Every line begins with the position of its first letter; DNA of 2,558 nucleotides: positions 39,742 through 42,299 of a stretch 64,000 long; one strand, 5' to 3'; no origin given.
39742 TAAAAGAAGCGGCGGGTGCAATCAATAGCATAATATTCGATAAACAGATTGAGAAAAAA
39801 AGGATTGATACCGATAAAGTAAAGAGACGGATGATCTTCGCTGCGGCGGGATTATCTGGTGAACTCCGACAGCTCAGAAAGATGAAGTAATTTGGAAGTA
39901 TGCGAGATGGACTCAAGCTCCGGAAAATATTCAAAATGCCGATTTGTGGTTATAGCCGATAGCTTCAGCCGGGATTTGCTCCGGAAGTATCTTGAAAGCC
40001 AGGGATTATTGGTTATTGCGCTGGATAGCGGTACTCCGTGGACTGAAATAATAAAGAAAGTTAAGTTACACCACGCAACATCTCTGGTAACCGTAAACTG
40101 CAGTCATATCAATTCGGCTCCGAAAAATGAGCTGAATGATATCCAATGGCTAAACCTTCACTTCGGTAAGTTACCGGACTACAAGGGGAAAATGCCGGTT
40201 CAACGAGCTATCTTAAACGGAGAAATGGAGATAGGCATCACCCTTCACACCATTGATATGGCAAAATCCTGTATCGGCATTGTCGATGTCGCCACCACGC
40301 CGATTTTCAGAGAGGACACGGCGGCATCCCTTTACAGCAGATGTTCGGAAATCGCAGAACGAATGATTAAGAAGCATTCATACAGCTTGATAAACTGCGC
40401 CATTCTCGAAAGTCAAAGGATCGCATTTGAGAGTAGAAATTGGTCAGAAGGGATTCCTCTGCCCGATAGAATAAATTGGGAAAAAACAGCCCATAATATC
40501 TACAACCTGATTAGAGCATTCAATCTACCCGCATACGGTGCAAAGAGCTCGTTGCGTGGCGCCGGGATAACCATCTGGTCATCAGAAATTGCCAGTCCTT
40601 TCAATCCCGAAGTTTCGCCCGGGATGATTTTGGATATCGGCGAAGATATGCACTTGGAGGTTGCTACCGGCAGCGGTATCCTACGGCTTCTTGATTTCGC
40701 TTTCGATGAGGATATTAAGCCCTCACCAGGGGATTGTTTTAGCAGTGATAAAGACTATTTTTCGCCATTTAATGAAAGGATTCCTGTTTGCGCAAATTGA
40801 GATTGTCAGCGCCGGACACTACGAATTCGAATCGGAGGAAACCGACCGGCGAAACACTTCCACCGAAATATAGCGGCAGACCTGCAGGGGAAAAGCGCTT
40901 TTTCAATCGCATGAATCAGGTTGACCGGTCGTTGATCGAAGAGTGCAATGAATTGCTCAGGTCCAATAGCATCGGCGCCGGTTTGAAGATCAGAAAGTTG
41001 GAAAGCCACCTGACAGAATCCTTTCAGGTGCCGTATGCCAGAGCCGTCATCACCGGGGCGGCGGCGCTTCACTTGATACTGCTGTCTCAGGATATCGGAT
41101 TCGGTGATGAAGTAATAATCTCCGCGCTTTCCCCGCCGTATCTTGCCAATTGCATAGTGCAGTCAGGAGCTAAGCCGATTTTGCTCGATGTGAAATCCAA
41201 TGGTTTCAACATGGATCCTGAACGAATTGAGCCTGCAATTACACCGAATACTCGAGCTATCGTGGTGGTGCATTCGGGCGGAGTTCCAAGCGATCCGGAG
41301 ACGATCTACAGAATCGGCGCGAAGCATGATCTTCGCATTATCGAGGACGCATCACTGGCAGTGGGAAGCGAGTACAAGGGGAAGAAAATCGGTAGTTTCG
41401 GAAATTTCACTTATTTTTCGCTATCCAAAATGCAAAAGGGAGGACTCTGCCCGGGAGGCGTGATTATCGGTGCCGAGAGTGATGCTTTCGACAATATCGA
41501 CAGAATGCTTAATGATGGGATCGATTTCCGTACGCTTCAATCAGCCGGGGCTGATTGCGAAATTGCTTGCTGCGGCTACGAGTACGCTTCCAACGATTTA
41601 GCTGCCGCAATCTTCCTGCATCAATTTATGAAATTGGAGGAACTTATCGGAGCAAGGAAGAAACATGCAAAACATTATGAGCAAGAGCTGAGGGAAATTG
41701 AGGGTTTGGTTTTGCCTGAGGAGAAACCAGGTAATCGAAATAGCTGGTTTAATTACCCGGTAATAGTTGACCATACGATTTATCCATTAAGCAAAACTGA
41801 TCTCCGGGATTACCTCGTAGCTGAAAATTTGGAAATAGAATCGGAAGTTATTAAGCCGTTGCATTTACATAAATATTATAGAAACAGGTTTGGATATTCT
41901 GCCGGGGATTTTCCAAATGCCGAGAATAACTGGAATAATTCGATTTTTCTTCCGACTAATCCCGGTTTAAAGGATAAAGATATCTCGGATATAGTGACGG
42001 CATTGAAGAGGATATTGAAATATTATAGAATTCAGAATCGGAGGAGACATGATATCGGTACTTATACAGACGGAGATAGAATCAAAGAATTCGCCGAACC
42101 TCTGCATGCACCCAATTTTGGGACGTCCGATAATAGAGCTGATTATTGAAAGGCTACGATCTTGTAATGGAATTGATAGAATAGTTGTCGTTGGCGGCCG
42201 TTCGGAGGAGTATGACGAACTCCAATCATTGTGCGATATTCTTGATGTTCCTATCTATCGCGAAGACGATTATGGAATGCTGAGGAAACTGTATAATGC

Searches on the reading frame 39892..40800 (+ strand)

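Call 7: search_protein_families(library=pfam, proteins=[window:39892-40800:+])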
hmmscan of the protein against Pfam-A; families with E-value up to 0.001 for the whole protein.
window:39892-40800:+ (302 aa): 2 families
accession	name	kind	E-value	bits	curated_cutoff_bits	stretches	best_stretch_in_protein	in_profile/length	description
PF02911.23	Formyl_trans_C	-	4.7e-13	49.6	21.1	1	193-270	8-83/100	Formyl transferase, C-terminal domain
PF00551.24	Formyl_trans_N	-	5.9e-10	39.6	26.1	1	51-158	69-176/181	Formyl transferase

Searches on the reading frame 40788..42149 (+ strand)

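Call 7: search_protein_families(library=pfam, proteins=[window:40788-42149:+])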
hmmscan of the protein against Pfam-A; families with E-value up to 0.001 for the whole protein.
window:40788-42149:+ (453 aa): 1 family
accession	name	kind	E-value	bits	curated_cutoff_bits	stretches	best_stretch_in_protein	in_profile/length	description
PF01041.23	DegT_DnrJ_EryC1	-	1.1e-75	255.6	19.8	1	46-406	4-359/360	DegT/DnrJ/EryC1/StrS aminotransferase family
